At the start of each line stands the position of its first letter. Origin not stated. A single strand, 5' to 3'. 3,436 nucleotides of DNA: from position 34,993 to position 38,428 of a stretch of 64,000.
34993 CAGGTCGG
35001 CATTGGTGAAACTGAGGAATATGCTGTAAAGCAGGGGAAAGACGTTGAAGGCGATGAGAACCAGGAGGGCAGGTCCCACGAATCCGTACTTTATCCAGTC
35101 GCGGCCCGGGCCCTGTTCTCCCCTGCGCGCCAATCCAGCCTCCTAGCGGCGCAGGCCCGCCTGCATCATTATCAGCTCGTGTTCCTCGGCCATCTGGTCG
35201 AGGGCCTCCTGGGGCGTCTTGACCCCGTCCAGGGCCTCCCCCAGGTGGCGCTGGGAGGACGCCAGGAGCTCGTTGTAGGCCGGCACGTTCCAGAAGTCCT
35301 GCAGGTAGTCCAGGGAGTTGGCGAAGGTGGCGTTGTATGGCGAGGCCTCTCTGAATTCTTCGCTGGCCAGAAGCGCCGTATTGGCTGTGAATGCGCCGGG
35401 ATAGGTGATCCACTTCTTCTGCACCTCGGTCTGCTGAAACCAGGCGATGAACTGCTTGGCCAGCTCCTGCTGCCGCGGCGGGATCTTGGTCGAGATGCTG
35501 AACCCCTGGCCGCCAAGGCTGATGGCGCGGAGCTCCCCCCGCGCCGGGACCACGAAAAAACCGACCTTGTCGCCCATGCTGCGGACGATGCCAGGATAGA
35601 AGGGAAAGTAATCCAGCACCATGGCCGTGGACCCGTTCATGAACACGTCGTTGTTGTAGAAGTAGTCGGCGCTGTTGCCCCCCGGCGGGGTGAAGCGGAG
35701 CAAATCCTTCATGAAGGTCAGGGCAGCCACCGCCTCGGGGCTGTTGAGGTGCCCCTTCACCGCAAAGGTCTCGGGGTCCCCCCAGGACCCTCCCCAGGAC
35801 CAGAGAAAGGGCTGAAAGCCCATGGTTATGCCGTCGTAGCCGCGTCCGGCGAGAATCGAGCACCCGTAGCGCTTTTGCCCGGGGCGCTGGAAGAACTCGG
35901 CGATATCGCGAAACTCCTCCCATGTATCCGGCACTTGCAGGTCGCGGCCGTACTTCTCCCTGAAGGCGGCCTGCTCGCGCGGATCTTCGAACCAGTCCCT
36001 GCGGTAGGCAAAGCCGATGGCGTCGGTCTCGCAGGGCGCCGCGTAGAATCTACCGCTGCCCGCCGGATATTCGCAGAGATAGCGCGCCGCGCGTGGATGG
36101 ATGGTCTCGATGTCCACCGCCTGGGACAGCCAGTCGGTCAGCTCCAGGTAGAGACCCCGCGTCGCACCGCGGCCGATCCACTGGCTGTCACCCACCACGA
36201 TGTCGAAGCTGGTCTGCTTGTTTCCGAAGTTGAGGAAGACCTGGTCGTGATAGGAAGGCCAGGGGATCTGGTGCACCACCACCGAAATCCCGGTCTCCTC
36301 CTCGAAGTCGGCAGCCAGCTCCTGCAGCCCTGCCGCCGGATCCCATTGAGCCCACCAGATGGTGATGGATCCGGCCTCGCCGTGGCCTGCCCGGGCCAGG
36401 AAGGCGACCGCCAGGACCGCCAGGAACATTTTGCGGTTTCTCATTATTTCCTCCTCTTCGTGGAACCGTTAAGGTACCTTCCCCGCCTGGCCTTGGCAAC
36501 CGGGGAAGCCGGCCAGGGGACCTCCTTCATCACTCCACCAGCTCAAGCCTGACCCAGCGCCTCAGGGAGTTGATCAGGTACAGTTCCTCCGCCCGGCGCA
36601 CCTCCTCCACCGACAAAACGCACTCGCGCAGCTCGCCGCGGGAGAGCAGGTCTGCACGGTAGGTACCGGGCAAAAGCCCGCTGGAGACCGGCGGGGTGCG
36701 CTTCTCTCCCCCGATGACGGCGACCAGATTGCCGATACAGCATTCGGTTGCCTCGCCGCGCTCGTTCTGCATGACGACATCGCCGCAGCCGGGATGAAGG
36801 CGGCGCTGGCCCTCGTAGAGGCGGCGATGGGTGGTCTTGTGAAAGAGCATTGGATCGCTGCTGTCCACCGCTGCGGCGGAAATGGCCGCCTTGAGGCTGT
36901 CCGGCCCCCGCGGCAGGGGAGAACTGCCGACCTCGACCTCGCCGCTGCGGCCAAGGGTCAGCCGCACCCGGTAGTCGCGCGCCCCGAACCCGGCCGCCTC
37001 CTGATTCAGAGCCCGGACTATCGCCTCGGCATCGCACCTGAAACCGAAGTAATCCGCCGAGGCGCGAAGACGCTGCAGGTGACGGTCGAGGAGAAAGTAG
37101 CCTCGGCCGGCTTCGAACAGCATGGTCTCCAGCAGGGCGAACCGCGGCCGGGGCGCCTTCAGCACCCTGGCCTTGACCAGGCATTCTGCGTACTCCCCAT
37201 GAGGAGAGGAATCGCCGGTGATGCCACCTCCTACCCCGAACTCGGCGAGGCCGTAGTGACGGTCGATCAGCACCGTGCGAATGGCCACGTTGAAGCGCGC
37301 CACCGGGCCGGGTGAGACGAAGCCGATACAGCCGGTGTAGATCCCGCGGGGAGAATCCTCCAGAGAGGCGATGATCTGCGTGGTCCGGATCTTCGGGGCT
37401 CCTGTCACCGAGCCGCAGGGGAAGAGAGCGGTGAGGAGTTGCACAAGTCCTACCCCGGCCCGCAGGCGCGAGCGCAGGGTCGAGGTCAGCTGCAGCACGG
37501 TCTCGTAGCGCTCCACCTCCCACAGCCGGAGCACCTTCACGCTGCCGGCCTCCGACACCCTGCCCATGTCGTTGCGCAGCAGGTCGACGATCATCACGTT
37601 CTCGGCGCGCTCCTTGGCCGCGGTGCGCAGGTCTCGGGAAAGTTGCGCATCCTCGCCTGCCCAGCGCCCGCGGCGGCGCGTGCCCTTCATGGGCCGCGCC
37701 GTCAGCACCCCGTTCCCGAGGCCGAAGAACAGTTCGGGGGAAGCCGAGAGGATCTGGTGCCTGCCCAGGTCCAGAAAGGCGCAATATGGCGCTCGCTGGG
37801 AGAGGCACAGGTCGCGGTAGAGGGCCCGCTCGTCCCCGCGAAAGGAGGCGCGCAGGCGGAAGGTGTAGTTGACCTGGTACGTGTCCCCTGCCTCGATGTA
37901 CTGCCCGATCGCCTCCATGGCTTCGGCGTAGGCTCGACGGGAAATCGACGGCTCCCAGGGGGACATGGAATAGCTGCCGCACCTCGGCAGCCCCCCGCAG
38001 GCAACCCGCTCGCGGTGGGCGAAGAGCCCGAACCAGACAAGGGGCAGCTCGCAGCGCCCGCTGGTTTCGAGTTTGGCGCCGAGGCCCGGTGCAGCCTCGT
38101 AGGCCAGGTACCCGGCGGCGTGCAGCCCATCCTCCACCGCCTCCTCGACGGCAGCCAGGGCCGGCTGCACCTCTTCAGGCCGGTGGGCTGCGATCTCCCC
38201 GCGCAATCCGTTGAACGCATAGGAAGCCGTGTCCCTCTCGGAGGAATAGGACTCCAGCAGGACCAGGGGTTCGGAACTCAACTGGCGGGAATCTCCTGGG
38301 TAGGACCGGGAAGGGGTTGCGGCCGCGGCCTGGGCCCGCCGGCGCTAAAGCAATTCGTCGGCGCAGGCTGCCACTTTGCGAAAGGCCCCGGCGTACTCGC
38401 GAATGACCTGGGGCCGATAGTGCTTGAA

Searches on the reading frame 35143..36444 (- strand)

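Call 8: search_protein_families(library=pfam, proteins=[window:35143-36444:-], max_evalue=0.001)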
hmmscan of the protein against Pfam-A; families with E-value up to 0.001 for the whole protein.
window:35143-36444:- (433 aa): 2 families
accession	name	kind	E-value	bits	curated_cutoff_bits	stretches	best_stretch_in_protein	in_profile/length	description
PF01547.30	SBP_bac_1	-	5.2e-31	109.2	26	1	36-343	6-307/307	Bacterial extracellular solute-binding protein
PF13416.11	SBP_bac_8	-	6.4e-26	92.2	27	1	42-366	1-273/279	Bacterial extracellular solute-binding protein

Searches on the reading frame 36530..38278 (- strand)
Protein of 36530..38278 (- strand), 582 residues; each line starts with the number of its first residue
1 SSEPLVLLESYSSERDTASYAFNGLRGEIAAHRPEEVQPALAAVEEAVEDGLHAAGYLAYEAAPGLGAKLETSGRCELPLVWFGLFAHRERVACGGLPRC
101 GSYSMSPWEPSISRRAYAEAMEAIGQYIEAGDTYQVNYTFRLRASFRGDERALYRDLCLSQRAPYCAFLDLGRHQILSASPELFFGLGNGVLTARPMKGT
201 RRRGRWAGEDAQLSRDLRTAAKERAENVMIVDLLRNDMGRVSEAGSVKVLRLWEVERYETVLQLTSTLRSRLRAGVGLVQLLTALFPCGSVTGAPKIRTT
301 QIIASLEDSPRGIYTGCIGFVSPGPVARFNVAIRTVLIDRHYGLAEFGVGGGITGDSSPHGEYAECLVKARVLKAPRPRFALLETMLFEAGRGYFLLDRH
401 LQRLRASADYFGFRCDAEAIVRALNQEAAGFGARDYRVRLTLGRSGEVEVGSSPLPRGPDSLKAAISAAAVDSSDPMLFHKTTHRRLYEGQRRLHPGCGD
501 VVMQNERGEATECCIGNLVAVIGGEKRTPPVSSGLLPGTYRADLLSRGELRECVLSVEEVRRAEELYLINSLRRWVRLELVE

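Call 8: search_protein_families(library=pfam, proteins=[window:36543-37982:-], max_evalue=0.001)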
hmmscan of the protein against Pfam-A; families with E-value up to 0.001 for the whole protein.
window:36543-37982:- (479 aa): 0 families

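Call 67: find_related_loci(query=window:36530-38278:-, collection=genome_contigs, flank=10000)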
Query window:36530-38278:- (582 aa) in genome_contigs; peptide patterns used: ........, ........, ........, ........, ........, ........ (x = any residue, [..] = any of these).
600 stretches matched a pattern (row limit reached: there are more); 586 encode a relative of the query (tblastn E <= 1e-3); the best 80 are kept; 80 distinct loci.
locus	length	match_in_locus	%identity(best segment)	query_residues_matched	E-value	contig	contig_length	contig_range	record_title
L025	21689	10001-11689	53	19-581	0e+0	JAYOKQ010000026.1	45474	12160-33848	MAG: Gemmatimonadota bacterium isolate 139572_S173_metabat_bins_2.tsv.085 NODE_649_length_45474_cov_6.989894, whole geno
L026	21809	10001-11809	52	4-580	3e-173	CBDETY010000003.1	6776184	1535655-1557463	MAG: Candidatus Latescibacterota bacterium isolate 4ecebec3-674b-4d24-a34d-cb651c760dca genome assembly, contig: contig_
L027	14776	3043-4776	50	6-582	1e-167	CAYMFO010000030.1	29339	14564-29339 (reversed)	MAG TPA_asm: uncultured Geobacter sp. isolate binchicken_co66_95 genome assembly, contig: NODE_2646_length_29339_cov_55.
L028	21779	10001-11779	51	6-582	2e-166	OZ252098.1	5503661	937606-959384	MAG: Candidatus Latescibacterota bacterium isolate dbc81076-2b6d-4419-bdf1-4117db584b2d genome assembly, chromosome: 1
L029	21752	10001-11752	47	21-582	9e-166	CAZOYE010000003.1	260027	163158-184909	MAG TPA_asm: uncultured Ignavibacteria bacterium isolate SRP323723_co1_129 genome assembly, contig: NODE_24_length_26002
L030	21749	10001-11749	49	21-582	2e-171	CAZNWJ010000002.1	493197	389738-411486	MAG TPA_asm: uncultured Ignavibacteria bacterium isolate binchicken_co16_17 genome assembly, contig: NODE_5_length_49319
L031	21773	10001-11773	51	6-582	1e-157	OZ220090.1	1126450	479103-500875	MAG: Candidatus Latescibacterota bacterium isolate 4e2a754f-172e-45f6-b93c-83e01e84db49 genome assembly, chromosome: 2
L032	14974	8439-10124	48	15-573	1e-156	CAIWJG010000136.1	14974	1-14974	MAG: uncultured Verrucomicrobia subdivision 3 bacterium isolate Ki1-2-7m_bin-117 genome assembly, contig: bin-117:136/99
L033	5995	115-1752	50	23-574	7e-158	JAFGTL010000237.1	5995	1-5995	MAG: Candidatus Hydrogenedentota bacterium isolate Zod_Metabat.968 k87_4247993, whole genome shotgun sequence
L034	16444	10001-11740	49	2-582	1e-154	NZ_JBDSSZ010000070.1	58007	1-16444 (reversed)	MAG: Capsulimonas sp. isolate cluster1_bin.546 k127_7531192, whole genome shotgun sequence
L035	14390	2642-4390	48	20-582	2e-154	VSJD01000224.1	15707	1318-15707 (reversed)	MAG: Kiritimatiellaeota bacterium isolate MMG_102_bin48 contig00252.4, whole genome shotgun sequence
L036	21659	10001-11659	45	29-580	3e-154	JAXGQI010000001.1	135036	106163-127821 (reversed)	MAG: Clostridiales bacterium isolate AnMBR.bin322 bin322_1, whole genome shotgun sequence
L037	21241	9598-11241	47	29-580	1e-153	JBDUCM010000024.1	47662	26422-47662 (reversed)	MAG: bacterium isolate cluster4_bin.47 NODE_695_length_47662_cov_8.396811, whole genome shotgun sequence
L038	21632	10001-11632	49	29-573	2e-152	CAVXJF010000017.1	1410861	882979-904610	MAG: Vicinamibacterales bacterium isolate MFD05567.bin.1.201 genome assembly, contig: contig_935, whole genome shotgun s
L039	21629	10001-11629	49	51-581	9e-151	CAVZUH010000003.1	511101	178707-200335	MAG: uncultured Actinomycetota bacterium isolate MFD06742.bin.2.313 genome assembly, contig: contig_47050, whole genome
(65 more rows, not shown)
